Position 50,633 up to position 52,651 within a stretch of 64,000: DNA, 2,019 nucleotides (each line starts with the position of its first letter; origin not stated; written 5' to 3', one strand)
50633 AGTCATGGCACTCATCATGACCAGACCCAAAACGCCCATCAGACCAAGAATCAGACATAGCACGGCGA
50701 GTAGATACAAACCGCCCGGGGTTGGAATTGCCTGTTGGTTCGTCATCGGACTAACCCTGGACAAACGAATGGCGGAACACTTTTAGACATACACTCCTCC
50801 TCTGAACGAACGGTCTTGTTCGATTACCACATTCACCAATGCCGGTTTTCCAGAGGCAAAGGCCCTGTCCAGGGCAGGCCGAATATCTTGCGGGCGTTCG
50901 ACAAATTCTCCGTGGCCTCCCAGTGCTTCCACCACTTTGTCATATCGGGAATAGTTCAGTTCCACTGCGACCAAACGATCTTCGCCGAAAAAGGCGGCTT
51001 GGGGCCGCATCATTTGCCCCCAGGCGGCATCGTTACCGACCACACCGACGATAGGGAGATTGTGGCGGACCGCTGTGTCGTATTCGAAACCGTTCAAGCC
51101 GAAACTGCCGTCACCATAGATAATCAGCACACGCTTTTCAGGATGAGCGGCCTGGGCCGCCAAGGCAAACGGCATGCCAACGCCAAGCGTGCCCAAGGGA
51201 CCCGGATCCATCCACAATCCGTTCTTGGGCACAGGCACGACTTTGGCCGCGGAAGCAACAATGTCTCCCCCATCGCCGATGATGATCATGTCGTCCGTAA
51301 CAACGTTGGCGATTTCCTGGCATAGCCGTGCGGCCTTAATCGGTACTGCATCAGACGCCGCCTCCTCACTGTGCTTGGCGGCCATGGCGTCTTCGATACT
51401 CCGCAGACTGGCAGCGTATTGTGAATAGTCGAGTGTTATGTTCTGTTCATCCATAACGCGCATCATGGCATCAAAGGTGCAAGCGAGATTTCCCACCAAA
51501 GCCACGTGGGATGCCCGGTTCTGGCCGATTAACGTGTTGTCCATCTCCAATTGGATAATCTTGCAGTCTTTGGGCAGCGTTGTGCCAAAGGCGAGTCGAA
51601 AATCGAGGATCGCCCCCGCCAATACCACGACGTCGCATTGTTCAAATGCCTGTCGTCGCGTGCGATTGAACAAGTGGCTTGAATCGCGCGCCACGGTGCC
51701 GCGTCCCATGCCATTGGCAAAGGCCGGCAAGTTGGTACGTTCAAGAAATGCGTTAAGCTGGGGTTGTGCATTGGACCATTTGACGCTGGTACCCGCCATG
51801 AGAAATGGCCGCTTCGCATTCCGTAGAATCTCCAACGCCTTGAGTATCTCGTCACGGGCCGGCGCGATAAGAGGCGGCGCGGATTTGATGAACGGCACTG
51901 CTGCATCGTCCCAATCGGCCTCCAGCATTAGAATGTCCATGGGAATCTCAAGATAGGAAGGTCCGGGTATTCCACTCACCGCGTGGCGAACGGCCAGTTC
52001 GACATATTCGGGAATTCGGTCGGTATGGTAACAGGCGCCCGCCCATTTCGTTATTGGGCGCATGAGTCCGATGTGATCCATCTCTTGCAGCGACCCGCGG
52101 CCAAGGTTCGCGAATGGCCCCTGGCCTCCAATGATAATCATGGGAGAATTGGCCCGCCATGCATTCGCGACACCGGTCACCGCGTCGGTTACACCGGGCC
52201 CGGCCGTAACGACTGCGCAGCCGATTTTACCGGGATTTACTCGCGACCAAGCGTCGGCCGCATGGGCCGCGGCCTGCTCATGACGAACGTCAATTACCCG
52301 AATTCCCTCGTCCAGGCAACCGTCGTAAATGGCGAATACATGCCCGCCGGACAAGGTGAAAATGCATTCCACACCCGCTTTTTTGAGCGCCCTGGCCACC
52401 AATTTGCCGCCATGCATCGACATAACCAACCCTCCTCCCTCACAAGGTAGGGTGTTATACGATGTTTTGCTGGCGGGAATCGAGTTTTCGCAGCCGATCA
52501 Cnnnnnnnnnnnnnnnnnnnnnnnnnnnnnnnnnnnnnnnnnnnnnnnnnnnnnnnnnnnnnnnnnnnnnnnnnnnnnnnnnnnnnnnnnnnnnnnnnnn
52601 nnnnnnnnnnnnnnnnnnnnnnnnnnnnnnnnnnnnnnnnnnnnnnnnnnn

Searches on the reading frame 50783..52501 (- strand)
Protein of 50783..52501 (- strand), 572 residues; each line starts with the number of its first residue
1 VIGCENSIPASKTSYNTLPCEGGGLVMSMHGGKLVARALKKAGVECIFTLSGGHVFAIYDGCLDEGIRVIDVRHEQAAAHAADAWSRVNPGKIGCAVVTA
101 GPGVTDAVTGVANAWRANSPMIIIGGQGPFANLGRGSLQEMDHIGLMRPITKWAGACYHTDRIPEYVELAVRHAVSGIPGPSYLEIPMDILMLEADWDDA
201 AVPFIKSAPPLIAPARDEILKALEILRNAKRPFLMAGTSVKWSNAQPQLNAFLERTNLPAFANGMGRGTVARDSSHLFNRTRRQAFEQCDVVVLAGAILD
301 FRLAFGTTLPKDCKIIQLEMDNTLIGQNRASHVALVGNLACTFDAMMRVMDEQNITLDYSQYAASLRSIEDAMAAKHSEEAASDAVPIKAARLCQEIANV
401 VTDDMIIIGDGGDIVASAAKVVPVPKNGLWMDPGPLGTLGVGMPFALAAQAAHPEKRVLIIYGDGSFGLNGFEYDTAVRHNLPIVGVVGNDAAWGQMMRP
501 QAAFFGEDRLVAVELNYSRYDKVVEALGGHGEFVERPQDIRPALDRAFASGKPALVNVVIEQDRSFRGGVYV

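Call 80: search_protein_families(library=pfam, proteins=[window:50783-52501:-], max_evalue=0.0001)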
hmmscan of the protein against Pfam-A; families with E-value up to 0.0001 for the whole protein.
window:50783-52501:- (572 aa): 3 families
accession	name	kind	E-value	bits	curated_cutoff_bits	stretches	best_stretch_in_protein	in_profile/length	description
PF02776.23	TPP_enzyme_N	-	4.7e-38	130.1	26.8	1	29-145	1-118/119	Thiamine pyrophosphate enzyme, N-terminal TPP binding domain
PF02775.26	TPP_enzyme_C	-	8.8e-31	107.2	21.9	1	410-558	1-151/151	Thiamine pyrophosphate enzyme, C-terminal TPP binding domain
PF00205.28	TPP_enzyme_M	-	1.8e-24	86.4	30.4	1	221-343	3-134/137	Thiamine pyrophosphate enzyme, central domain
